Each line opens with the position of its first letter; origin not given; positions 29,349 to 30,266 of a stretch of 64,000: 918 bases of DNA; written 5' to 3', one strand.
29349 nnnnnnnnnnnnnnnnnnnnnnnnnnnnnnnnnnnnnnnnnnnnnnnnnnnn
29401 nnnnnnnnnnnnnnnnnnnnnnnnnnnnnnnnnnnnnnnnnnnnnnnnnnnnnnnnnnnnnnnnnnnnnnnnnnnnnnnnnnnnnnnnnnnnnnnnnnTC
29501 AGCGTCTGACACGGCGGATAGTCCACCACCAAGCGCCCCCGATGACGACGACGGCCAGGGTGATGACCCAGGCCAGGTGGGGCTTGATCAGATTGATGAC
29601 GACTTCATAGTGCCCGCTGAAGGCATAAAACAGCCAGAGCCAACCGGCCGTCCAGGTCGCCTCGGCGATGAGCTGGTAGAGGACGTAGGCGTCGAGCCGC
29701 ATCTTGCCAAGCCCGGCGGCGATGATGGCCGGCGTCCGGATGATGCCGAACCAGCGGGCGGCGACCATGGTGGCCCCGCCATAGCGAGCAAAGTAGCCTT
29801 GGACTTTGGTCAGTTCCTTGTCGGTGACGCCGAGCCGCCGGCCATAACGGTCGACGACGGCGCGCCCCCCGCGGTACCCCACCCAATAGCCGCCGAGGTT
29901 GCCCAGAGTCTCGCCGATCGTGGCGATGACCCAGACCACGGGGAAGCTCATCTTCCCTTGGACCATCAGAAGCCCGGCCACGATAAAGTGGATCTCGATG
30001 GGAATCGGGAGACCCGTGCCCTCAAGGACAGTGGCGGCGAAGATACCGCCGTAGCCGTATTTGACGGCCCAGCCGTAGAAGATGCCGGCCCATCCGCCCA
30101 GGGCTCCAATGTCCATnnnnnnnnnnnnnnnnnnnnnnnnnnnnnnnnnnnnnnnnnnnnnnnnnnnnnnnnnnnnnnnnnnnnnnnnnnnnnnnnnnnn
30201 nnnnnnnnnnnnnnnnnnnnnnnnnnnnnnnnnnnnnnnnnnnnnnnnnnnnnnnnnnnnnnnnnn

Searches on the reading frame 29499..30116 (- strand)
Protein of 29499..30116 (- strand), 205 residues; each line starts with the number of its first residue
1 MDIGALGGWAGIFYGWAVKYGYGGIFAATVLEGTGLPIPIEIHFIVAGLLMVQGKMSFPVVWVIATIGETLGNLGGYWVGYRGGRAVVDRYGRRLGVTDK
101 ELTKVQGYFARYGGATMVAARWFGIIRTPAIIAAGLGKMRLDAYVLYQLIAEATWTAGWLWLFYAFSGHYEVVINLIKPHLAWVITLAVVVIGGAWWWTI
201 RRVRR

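Call 39: search_protein_families(library=pfam, proteins=[window:29499-30116:-], max_evalue=0.000001)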
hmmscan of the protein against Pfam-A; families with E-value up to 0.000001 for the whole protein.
window:29499-30116:- (205 aa): 1 family
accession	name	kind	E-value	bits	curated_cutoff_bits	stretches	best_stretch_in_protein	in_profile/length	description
PF09335.16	VTT_dom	-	8e-15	55.8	33.9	1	38-163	1-121/123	VTT domain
